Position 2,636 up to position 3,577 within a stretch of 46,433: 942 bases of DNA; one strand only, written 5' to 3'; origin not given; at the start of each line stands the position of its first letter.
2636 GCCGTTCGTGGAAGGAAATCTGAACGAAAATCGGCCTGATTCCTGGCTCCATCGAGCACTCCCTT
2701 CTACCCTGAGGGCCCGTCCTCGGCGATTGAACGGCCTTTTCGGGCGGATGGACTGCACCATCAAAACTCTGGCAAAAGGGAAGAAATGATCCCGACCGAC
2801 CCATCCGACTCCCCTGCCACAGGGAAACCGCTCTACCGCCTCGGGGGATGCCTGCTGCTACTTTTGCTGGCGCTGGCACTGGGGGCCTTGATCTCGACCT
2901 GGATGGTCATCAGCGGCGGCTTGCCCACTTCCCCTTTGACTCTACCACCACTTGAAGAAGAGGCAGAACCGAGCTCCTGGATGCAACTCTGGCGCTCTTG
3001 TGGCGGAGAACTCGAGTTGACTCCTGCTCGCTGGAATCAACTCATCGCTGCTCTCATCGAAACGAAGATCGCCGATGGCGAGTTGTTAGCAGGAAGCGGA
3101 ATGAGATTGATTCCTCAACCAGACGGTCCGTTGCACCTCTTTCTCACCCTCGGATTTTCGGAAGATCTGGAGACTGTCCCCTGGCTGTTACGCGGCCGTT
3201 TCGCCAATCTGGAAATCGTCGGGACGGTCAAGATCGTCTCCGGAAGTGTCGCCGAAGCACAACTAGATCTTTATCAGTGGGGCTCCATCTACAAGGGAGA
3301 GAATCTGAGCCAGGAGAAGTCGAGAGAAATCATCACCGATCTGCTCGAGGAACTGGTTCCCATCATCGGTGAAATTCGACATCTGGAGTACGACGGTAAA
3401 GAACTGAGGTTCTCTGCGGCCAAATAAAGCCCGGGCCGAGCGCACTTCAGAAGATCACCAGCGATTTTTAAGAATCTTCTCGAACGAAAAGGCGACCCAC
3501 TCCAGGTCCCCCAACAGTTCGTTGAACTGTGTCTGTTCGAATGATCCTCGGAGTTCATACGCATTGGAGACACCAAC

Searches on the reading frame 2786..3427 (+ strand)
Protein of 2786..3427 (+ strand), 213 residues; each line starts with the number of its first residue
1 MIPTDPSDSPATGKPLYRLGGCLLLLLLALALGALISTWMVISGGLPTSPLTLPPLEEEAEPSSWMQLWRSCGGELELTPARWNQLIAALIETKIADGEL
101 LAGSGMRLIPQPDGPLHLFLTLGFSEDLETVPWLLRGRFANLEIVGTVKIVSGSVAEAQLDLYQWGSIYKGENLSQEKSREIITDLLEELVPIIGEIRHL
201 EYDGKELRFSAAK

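Call 62: find_encoding_contigs(protein=window:2786-3427:+, flank=10000, max_places=4)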
Protein window:2786-3427:+ (213 aa): 5 contigs read that carry it; 4 places shown.
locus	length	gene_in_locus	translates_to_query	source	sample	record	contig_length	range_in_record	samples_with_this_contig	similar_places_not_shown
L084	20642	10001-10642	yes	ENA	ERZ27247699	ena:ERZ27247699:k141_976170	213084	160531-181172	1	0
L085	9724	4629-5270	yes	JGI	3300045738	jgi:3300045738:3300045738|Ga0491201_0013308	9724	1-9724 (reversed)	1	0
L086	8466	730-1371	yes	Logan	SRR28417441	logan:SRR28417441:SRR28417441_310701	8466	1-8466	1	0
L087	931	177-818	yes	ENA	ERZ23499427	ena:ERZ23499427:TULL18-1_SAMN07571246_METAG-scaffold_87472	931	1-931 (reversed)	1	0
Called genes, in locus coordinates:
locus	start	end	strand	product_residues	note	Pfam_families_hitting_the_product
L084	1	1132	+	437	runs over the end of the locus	-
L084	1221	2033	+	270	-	PF02405:MlaE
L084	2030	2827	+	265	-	PF00005:ABC_tran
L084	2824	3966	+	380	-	PF02470:MlaD, PF28544:Helical_needle (faint)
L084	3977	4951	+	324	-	PF01699:Na_Ca_ex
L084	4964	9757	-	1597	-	PF21075:GDH_ACT1, PF21079:GDH_HM2, PF21077:GDH_ACT3, PF21078:GDH_HM3, PF00208:ELFV_dehydrog (faint), PF05088:Bac_GDH_CD, PF21074:GDH_C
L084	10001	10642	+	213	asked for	-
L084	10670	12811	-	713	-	PF07607:DUF1570 (weak)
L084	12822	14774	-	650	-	-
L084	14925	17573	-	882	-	-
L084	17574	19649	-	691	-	PF00270:DEAD (weak), PF04851:ResIII, PF17757:UvrB_inter, PF27431:UvrB_3rd, PF00271:Helicase_C, PF12344:UvrB, PF02151:UVR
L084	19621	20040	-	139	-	-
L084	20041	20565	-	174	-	PF02643:DUF192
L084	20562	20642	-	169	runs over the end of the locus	PF09835:DUF2062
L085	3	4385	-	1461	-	?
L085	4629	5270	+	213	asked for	-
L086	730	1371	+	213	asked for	-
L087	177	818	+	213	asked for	-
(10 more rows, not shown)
